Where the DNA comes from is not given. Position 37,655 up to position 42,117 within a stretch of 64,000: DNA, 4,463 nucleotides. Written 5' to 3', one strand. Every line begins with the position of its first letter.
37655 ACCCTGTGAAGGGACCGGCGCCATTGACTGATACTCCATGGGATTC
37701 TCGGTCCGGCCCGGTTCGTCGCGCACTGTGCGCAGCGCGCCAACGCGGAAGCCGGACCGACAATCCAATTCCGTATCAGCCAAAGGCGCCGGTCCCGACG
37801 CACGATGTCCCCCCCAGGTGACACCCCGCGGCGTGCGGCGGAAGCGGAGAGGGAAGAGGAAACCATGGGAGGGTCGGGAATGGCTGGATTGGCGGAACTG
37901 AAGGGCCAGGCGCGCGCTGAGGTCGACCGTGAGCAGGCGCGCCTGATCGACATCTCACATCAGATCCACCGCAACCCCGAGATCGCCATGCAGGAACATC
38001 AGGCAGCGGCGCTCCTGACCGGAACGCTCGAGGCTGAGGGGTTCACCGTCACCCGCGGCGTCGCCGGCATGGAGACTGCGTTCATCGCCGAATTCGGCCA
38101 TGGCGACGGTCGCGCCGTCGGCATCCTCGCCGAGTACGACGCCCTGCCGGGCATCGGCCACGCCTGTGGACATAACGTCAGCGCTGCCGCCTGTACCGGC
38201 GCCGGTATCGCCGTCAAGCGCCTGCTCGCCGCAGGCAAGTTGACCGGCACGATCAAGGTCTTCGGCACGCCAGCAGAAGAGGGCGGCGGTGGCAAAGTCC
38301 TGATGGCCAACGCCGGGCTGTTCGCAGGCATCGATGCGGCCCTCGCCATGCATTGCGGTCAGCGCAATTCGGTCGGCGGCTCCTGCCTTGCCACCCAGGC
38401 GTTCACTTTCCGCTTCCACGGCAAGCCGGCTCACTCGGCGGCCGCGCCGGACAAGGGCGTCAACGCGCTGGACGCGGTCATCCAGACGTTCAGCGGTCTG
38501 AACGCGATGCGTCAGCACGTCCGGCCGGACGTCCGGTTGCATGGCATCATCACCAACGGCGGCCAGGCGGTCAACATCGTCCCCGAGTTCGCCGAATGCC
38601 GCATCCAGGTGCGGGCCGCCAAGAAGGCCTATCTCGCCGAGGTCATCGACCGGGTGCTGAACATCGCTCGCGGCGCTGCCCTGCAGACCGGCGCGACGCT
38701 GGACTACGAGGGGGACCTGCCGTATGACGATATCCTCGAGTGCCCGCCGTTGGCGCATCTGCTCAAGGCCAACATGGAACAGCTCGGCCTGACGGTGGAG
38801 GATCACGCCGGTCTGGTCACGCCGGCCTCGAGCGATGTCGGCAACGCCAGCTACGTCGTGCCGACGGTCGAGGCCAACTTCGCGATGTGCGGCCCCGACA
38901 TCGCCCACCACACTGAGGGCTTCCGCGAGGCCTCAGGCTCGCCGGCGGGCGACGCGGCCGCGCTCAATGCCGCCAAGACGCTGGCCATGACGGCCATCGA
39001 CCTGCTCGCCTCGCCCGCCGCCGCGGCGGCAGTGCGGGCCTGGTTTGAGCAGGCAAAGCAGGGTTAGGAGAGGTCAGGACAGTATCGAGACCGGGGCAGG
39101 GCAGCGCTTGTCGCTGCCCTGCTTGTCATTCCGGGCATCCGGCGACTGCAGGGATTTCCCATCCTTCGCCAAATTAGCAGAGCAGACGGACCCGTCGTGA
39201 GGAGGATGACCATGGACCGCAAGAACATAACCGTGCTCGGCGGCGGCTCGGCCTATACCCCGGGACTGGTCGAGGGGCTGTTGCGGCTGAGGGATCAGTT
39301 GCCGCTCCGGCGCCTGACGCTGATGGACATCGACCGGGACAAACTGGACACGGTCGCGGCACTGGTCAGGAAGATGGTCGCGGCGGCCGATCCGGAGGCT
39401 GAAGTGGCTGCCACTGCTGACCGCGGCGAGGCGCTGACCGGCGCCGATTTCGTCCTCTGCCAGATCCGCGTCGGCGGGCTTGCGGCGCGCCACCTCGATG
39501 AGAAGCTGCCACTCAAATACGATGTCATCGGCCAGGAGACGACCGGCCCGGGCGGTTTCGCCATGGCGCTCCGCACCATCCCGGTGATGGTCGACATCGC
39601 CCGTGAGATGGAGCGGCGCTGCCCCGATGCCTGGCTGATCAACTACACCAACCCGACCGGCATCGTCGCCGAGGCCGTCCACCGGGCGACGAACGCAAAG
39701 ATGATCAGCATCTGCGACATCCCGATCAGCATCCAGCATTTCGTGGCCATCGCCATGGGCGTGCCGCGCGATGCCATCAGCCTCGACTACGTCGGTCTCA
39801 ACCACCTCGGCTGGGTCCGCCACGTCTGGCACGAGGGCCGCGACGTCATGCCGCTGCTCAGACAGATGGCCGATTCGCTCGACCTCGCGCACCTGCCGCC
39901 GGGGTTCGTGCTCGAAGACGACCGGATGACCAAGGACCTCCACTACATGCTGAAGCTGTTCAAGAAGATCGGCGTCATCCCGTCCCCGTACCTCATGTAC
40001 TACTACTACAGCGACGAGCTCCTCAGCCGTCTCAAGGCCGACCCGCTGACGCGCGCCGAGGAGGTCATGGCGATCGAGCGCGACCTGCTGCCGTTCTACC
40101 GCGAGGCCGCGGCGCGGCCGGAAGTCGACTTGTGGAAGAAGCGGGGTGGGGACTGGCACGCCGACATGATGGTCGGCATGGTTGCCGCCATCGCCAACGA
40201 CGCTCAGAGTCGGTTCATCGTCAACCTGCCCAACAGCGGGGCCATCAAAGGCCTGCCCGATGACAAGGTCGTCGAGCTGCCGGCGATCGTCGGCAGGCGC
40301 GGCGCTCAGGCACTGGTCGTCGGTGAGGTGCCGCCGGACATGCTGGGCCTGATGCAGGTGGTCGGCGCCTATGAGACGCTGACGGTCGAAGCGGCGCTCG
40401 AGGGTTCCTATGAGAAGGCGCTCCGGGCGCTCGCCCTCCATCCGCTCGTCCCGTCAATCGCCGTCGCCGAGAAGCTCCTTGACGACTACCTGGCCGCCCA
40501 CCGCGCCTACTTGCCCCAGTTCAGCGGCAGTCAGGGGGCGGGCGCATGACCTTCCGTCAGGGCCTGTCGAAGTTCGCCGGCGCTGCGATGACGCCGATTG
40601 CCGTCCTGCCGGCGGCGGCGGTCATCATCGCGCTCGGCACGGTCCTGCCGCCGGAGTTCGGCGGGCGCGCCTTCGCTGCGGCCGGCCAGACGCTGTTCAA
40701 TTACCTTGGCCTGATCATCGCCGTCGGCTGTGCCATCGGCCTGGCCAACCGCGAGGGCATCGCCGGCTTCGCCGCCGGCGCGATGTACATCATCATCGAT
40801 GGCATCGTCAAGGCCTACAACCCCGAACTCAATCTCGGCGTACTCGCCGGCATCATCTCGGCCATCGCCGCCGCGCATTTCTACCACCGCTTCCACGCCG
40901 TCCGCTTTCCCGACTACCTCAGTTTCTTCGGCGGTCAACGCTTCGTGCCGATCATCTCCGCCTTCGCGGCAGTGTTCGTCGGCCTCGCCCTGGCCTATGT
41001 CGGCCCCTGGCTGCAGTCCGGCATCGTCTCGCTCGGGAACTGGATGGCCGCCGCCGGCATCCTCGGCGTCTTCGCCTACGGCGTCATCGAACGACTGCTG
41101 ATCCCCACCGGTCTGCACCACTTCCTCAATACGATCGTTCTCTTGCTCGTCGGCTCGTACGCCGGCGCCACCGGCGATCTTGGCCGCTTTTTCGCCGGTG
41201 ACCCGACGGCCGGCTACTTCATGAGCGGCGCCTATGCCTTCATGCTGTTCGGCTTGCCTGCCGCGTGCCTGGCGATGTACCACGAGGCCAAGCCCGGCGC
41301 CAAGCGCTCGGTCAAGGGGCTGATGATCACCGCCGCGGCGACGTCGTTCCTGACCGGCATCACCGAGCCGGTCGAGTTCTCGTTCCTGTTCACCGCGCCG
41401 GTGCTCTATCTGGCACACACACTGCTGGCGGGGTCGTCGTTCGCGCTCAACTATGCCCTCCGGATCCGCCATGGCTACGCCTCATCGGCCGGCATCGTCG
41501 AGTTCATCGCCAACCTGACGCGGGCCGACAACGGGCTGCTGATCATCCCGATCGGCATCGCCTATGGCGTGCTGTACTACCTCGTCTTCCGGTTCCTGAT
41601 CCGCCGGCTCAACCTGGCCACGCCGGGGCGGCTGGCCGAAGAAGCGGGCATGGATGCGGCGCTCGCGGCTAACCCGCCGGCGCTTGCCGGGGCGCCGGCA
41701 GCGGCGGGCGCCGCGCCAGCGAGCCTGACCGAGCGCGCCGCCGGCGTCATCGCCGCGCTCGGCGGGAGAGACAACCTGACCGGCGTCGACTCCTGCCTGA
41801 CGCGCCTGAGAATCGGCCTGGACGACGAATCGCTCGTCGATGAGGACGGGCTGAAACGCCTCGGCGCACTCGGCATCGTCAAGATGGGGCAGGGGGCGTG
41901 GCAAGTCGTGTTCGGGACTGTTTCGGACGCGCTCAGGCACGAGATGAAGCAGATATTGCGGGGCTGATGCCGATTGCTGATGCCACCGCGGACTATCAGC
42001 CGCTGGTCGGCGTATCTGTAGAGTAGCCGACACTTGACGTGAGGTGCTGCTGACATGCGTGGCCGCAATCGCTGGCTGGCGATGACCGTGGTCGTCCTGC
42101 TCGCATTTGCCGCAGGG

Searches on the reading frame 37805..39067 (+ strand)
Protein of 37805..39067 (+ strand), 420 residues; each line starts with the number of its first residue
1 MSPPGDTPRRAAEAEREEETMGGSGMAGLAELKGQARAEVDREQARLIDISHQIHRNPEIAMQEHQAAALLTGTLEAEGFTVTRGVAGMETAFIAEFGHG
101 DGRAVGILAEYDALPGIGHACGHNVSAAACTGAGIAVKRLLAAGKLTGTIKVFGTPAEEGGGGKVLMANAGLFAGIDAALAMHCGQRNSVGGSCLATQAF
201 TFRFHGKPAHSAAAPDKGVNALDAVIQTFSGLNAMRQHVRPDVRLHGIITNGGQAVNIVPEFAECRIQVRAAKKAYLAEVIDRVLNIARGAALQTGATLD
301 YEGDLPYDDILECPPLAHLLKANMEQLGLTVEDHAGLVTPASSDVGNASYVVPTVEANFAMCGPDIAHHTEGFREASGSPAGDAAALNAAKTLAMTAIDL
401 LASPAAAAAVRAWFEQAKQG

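Call 18: search_protein_families(library=ncbifam, proteins=[window:37805-39067:+])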
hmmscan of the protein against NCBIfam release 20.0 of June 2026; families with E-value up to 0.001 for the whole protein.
window:37805-39067:+ (420 aa): 11 families
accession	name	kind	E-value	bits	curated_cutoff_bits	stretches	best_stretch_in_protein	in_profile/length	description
TIGR01891.1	amidohydrolases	subfamily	5.8e-64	216.5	153.75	1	47-373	1-356/366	amidohydrolase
NF040868.1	carboxypep_CpsA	equivalog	3.4e-22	78.7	500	1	39-298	7-289/391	carboxypeptidase CpsA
NF038260.1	ectoine_DoeB_2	equivalog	1.1e-14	54.2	550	1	49-367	10-346/378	N(2)-acetyl-L-2,4-diaminobutanoate deacetylase DoeB2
NF006365.0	PRK08588.1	subfamily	2.6e-11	43.4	289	1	142-368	122-355/383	succinyl-diaminopimelate desuccinylase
NF005602.0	PRK07338.1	equivalog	7.2e-10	38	357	1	199-305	207-312/409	hydrolase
TIGR01910.1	DapE-ArgE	subfamily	4.1e-09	36.1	217.6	1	131-300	111-288/373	ArgE/DapE family deacylase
TIGR01900.1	dapE-gram_pos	equivalog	1.8e-08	33.7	304.2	1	168-295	137-268/351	succinyl-diaminopimelate desuccinylase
NF005710.0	PRK07522.1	subfamily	2.9e-07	30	412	1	198-327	183-322/391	acetylornithine deacetylase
NF004788.0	PRK06133.1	subfamily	6.9e-06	25.2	349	1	154-280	173-299/417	glutamate carboxypeptidase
NF005678.0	PRK07473.1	equivalog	6.2e-05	22.1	386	1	191-288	180-274/376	M20/M25/M40 family metallo-hydrolase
TIGR01892.1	AcOrn-deacetyl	equivalog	0.00013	21.1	297.7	1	199-298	171-279/365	acetylornithine deacetylase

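Call 55: find_homologous_proteins(query=window:37880-39064:+, max_evalue=1e-60)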
Query window:37880-39064:+ (395 aa): 6799 proteins with E <= 1e-60 among 8000 candidates; the best 120 are listed.
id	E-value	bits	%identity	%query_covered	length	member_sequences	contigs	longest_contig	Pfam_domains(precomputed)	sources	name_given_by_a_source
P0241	6.9e-209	712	85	96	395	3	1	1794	PF01546.34,PF07687.20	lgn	-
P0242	3.7e-189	647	77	100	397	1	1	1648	PF01546.34,PF07687.20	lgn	-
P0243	1.2e-139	484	58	98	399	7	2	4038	PF01546.34,PF07687.20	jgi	jgi:amidohydrolase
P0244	2.0e-136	473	59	99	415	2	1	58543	PF01546.34,PF07687.20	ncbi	ncbi:MAG TPA: M20 family metallopeptidase [Bacillota bacterium]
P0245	4.0e-136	472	58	99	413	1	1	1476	PF01546.34,PF07687.20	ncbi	-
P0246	3.4e-134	466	60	94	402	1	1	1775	PF01546.34,PF07687.20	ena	-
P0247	3.5e-130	453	57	99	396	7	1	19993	PF01546.34,PF07687.20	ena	-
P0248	1.4e-114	401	52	99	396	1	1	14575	PF01546.34,PF07687.20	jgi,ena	-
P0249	2.4e-114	401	53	98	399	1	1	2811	PF01546.34,PF07687.20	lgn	-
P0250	1.1e-113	398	50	100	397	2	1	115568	PF01546.34,PF07687.20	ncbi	ncbi:MAG: M20 family metallopeptidase [Chloroflexota bacterium]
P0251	2.7e-111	390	52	99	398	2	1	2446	PF01546.34,PF07687.20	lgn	-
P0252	5.3e-111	390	51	99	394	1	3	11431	PF01546.34,PF07687.20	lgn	-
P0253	1.9e-110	388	52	99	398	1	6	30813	PF01546.34,PF07687.20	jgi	jgi:amidohydrolase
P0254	2.1e-110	388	51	100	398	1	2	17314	PF01546.34,PF07687.20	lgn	-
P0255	2.6e-110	387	50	99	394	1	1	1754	PF01546.34,PF07687.20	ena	-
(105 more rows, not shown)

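Call 56: find_encoding_contigs(protein=P0241, flank=10000, max_places=5)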
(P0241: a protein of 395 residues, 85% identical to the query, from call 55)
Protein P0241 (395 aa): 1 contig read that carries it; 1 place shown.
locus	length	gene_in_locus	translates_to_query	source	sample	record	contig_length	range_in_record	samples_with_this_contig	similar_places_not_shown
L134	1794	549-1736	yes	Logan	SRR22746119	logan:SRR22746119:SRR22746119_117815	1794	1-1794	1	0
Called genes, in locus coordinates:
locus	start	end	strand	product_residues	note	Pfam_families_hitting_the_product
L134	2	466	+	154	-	?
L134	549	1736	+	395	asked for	PF01546:Peptidase_M20, PF07687:M20_dimer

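Call 57: find_encoding_contigs(protein=P0242, flank=10000, max_places=5)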
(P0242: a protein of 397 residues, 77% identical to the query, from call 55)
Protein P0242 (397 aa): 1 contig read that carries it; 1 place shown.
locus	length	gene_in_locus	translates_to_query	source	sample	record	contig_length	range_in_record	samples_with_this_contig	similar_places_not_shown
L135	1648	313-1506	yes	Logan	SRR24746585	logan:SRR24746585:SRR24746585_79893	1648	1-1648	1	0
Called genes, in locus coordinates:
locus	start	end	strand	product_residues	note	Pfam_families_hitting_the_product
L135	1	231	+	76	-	?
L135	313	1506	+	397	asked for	PF01546:Peptidase_M20, PF07687:M20_dimer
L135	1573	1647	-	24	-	?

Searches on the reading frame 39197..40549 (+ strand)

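Call 82: search_protein_families(library=pfam, proteins=[window:39197-40549:+], max_evalue=0.0001)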
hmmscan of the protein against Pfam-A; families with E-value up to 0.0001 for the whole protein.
window:39197-40549:+ (450 aa): 2 families
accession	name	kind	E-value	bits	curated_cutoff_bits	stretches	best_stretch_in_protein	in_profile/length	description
PF02056.22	Glyco_hydro_4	-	1.2e-57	194.9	23.2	1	11-186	2-180/183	Family 4 glycosyl hydrolase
PF11975.13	Glyco_hydro_4C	-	7.4e-52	176.8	24.1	1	198-418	1-211/211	Family 4 glycosyl hydrolase C-terminal domain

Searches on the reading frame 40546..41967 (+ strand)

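Call 82: search_protein_families(library=pfam, proteins=[window:40546-41967:+], max_evalue=0.0001)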
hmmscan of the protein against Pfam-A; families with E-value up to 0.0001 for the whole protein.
window:40546-41967:+ (473 aa): 2 families
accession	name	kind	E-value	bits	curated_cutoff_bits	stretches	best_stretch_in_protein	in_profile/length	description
PF02378.23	PTS_EIIC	-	2.7e-58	198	30.7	1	13-296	3-319/319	Phosphotransferase system, EIIC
PF00367.25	PTS_EIIB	-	2e-11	43.5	27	1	401-432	3-34/34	phosphotransferase system, EIIB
